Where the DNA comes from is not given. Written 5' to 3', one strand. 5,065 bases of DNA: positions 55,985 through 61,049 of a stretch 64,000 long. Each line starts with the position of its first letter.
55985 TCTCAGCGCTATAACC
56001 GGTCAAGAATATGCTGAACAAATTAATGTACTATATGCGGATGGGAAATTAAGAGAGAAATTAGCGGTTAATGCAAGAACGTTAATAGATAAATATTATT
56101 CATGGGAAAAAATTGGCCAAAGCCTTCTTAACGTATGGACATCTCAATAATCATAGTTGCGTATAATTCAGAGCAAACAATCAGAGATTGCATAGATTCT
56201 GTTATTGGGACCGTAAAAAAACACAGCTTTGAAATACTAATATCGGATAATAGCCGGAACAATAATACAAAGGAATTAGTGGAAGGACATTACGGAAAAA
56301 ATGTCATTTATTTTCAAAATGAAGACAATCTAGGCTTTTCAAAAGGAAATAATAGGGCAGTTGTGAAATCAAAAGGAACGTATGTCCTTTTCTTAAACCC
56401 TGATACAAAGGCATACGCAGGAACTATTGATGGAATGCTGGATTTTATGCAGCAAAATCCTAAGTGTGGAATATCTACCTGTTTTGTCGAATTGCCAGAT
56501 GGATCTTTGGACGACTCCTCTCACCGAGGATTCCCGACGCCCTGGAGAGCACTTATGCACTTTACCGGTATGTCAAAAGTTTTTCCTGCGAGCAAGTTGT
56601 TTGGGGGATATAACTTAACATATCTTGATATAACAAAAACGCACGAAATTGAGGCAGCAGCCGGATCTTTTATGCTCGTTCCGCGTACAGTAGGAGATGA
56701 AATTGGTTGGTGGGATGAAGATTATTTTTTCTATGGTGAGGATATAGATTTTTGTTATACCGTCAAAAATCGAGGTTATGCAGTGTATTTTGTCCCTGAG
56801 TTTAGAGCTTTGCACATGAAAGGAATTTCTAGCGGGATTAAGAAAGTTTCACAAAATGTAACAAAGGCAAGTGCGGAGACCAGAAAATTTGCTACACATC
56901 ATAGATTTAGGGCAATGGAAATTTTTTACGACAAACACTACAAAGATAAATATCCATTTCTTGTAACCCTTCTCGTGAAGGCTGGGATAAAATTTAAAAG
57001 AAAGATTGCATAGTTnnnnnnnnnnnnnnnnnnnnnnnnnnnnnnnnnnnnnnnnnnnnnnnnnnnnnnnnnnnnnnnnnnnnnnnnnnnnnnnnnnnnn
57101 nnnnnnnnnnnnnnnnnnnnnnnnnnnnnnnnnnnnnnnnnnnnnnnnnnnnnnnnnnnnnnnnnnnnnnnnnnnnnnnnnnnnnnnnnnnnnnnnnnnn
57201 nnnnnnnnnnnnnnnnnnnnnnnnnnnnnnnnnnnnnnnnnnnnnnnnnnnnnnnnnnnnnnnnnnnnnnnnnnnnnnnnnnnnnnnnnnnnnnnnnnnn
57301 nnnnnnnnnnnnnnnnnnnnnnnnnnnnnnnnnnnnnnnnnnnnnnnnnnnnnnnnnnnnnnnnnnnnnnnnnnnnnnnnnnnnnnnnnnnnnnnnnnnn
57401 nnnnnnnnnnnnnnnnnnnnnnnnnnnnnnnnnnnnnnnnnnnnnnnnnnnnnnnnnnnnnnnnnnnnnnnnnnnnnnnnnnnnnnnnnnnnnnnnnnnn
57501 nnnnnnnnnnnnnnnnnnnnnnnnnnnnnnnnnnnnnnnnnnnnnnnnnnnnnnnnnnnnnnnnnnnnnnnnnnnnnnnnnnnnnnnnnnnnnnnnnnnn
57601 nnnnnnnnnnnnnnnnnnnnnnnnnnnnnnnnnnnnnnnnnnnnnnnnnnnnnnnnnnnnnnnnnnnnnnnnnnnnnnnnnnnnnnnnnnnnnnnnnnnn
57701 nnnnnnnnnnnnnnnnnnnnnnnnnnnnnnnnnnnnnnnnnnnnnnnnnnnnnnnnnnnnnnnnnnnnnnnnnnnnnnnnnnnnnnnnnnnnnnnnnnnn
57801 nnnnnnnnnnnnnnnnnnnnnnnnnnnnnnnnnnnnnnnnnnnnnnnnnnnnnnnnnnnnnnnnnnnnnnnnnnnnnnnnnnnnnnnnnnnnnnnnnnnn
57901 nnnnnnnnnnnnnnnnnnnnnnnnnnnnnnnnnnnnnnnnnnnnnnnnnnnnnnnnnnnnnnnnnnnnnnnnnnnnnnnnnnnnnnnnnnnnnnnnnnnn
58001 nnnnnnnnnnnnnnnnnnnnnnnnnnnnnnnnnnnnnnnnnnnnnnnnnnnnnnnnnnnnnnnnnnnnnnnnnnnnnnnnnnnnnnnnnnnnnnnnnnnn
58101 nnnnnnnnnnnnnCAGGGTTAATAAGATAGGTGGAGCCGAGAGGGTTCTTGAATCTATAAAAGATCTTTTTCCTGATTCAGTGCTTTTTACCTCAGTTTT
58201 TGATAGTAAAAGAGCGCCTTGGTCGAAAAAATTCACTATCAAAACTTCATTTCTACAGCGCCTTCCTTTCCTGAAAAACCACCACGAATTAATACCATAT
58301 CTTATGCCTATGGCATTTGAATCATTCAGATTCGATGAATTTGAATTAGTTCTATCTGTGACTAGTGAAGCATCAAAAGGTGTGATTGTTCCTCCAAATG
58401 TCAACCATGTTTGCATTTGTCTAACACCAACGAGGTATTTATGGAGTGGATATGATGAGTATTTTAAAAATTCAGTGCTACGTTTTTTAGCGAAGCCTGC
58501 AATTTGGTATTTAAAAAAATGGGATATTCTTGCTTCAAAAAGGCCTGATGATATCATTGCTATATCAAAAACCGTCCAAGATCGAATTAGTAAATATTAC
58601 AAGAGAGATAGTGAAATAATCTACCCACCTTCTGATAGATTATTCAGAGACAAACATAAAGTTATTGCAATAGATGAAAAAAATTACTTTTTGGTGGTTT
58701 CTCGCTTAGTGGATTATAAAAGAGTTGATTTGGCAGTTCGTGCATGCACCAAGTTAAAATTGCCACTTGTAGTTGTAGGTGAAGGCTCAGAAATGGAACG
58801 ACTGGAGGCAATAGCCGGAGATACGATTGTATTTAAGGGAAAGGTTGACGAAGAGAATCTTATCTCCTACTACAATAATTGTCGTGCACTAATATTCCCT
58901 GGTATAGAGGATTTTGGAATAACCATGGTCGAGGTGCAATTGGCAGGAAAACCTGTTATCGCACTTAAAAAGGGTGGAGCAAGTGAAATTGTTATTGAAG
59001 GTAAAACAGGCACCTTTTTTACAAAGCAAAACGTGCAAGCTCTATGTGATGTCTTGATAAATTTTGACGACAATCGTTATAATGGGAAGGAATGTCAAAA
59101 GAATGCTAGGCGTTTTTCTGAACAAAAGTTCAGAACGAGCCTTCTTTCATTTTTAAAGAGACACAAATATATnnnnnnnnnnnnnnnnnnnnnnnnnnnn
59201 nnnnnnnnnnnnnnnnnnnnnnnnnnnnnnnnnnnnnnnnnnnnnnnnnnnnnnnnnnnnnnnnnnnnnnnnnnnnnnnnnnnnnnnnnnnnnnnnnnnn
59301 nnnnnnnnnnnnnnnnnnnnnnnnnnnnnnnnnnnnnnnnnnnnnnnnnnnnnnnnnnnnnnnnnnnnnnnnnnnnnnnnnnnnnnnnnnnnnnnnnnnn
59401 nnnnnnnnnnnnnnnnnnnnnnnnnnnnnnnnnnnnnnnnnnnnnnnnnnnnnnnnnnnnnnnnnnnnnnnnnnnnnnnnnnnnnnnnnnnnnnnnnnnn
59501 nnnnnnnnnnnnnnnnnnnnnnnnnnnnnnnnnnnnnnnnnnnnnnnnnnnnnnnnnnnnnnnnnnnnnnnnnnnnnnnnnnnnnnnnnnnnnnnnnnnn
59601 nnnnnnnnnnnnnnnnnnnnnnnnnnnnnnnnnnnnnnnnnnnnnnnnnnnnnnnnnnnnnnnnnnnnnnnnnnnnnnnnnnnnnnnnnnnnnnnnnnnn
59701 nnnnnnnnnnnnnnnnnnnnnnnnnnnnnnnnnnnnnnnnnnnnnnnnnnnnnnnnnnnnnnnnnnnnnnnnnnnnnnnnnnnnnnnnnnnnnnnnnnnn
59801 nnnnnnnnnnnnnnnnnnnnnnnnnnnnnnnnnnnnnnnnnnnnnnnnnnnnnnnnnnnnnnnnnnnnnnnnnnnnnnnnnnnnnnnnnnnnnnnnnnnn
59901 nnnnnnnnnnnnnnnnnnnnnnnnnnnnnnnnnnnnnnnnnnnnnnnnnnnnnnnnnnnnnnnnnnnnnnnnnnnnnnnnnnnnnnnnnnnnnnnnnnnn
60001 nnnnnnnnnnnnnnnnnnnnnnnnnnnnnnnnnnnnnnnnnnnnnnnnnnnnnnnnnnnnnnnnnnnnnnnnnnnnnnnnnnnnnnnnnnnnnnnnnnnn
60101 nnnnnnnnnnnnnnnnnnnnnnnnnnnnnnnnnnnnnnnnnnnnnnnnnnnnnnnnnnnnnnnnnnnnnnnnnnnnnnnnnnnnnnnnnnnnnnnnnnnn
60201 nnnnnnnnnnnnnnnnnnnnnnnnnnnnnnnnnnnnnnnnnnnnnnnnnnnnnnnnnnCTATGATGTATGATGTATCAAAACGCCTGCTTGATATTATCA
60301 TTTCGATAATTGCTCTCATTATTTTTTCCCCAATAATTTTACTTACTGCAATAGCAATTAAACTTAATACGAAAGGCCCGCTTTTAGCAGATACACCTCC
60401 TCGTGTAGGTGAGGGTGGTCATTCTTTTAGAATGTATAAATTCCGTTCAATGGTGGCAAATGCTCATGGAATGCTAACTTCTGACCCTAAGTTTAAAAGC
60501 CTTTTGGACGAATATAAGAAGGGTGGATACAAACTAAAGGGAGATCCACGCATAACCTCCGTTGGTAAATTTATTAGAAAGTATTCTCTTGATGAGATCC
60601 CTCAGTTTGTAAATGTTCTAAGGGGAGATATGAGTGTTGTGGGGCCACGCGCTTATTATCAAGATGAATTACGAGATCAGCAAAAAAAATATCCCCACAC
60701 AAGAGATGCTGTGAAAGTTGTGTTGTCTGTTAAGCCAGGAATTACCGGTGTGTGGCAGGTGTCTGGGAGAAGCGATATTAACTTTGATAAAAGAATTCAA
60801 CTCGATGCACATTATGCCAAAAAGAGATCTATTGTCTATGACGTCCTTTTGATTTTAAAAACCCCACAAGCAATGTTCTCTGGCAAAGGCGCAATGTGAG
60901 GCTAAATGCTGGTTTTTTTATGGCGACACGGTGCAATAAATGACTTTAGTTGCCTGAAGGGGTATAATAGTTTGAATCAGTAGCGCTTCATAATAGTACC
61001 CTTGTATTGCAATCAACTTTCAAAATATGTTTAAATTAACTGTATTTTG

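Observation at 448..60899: Extreme concentration of glycosylation machinery: about 17 GT-C membrane glycosyltransferases plus about 9 GT2 and about 8 GT4 genes in 60 kb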

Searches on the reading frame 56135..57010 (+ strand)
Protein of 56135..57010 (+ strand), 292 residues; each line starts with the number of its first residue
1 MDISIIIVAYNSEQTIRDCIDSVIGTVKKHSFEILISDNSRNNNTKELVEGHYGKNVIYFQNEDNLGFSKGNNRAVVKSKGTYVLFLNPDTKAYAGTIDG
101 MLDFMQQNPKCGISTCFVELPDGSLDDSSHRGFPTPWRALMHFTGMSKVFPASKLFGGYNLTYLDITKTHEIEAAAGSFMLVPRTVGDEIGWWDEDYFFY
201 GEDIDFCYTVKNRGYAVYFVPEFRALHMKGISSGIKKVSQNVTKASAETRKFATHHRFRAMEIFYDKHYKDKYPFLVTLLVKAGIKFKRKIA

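Call 7: search_protein_families(library=pfam, proteins=[window:56135-57010:+], max_evalue=0.001)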
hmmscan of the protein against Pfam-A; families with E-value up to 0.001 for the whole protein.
window:56135-57010:+ (292 aa): 5 families
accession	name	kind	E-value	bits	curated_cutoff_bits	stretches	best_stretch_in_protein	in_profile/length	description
PF00535.33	Glycos_transf_2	-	3.4e-21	76.3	23.3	1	4-145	1-141/168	Glycosyl transferase family 2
PF13641.12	Glyco_tranf_2_3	-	6.1e-13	49.7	27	1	3-259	3-226/230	Glycosyltransferase like family 2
PF13632.12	Glyco_trans_2_3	-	1.7e-05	25.1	27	1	176-222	73-118/198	Glycosyl transferase family group 2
PF13712.12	Glyco_tranf_2_5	-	6.1e-05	23.3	27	0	167-225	130-184/210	Glycosyltransferase like family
PF10111.15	Glyco_tranf_2_2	-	0.0002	21.4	27.3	1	4-122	1-128/276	Glycosyltransferase like family 2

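Call 44: search_protein_families(library=ncbifam, proteins=[window:56135-57010:+], max_evalue=0.00001)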
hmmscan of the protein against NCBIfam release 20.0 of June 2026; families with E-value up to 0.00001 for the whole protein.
window:56135-57010:+ (292 aa): 13 families
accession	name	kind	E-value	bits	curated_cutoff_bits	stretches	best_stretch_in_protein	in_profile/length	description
NF038299.1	EPS_HpsN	equivalog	3.4e-13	49.3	425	1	2-242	2-235/317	hormogonium polysaccharide biosynthesis glycosyltransferase HpsN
NF038302.1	EPS_HpsE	equivalog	3.6e-12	45.9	300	1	1-113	1-119/307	hormogonium polysaccharide biosynthesis glycosyltransferase HpsE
NF047683.1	TeichurnBiosyTuaG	equivalog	2.1e-11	43.9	400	1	3-109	8-115/252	teichuronic acid biosynthesis protein TuaG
TIGR03937.1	PgaC_IcaA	equivalog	3.3e-11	42.8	422.3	1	3-115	47-160/407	poly-beta-1,6-N-acetyl-D-glucosamine synthase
TIGR03111.1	glyc2_xrt_Gpos1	hypoth_equivalog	2.3e-10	39.8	363.95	1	2-116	50-167/439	TIGR03111 family XrtG-associated glycosyltransferase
NF050050.1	ProtGlycPglI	equivalog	4.3e-10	39.5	500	1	3-126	4-128/306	GalNAc(5)-diNAcBac-PP-undecaprenol beta-1,3-glucosyltransferase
NF041875.1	EPS_EpsD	equivalog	9.2e-10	38.4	370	1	3-104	1-103/325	exopolysaccharide biosynthesis glycosyltransferase EpsD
NF007482.0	PRK10073.1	equivalog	2.7e-09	36.5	423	1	3-116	8-120/334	glycosyltransferase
TIGR04283.1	glyco_like_mftF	equivalog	6.3e-08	32.5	182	1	3-108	1-101/221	TIGR04283 family arsenosugar biosynthesis glycosyltransferase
TIGR01556.1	rhamnosyltran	subfamily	6e-07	28.9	200.55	0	174-233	147-206/281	rhamnosyltransferase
NF053739.1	GlytfEpsEBac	equivalog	8.7e-07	28.2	450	1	3-110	3-112/265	glycosyltransferase EpsE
NF041394.1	GtaseAglG_Halo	equivalog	1.6e-06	27.6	440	0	1-99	1-101/304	glucosyl-dolichyl phosphate glucuronosyltransferase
TIGR04009.1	wcaE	equivalog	6.9e-06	25.5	369.2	0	1-90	1-92/248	colanic acid biosynthesis glycosyltransferase WcaE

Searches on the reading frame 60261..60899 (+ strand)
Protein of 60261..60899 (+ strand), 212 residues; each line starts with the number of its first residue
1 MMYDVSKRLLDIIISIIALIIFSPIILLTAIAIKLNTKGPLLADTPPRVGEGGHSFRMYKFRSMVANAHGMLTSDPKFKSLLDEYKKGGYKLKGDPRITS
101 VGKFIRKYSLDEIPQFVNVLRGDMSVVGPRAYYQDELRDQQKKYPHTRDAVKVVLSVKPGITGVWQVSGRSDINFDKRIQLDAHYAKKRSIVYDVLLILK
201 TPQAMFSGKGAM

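Call 7: search_protein_families(library=pfam, proteins=[window:60261-60896:+], max_evalue=0.001)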
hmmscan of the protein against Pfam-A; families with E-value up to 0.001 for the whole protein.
window:60261-60896:+ (212 aa): 1 family
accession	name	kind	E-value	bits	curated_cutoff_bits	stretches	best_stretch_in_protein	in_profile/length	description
PF02397.22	Bac_transf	-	3.2e-59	199.9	27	1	7-206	1-178/179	Bacterial sugar transferase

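Call 12: find_encoding_contigs(protein=window:60261-60899:+, flank=10000, max_places=4)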
Protein window:60261-60899:+ (212 aa): 1 contig read that carries it; 1 place shown.
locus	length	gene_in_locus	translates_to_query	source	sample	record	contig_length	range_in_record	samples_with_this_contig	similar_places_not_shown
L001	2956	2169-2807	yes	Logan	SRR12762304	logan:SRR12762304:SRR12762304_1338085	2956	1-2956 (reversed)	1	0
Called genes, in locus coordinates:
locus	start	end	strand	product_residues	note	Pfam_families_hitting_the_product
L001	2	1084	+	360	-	?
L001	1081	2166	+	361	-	PF00483:NTP_transferase, PF22640:ManC_GMP_beta-helix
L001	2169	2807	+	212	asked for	PF02397:Bac_transf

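Call 44: search_protein_families(library=ncbifam, proteins=[window:60261-60896:+], max_evalue=0.00001)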
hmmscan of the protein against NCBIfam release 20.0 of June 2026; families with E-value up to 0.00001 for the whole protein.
window:60261-60896:+ (212 aa): 10 families
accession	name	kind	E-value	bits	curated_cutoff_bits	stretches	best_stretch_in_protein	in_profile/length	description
TIGR03025.1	EPS_sugtrans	subfamily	8e-72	242.9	295.55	1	4-211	255-444/445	exopolysaccharide biosynthesis polyprenyl glycosylphosphotransferase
TIGR03022.1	WbaP_sugtrans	subfamily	1.2e-67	229.2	403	1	6-211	258-455/456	undecaprenyl-phosphate galactose phosphotransferase WbaP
NF052601.1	undeca_RfbP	equivalog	2.4e-61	207.1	330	1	4-205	42-235/244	undecaprenyl-phosphate galactose phosphotransferase family protein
TIGR03023.1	WcaJ_sugtrans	equivalog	1.5e-56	192.6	410.75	1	4-211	260-452/453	undecaprenyl-phosphate glucose phosphotransferase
NF041877.1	EPS_EpsZ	equivalog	2.1e-56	191.5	800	1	7-211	266-458/459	exopolysaccharide biosynthesis polyisoprenyl-phosphate hexose-1-phosphate transferase EpsZ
NF011751.0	PRK15204.1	equivalog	2.5e-46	158.3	907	1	6-211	279-475/476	undecaprenyl-phosphate galactose phosphotransferase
TIGR03013.1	EpsB_2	subfamily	3.1e-40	138.6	393.35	1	4-211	252-442/443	TIGR03013 family XrtA/PEP-CTERM system glycosyltransferase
NF007518.0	PRK10124.1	equivalog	2e-33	115.8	684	1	5-209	272-461/464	undecaprenyl-phosphate glucose phosphotransferase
NF050817.1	PolSacchBiosHfsE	equivalog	9.6e-28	97.1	750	1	6-201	271-455/467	polysaccharide biosynthesis protein HfsE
NF045514.1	glycotran_HepC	equivalog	8.2e-25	87.4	140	1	5-132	115-212/220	heterocyst development glycosyltransferase HepC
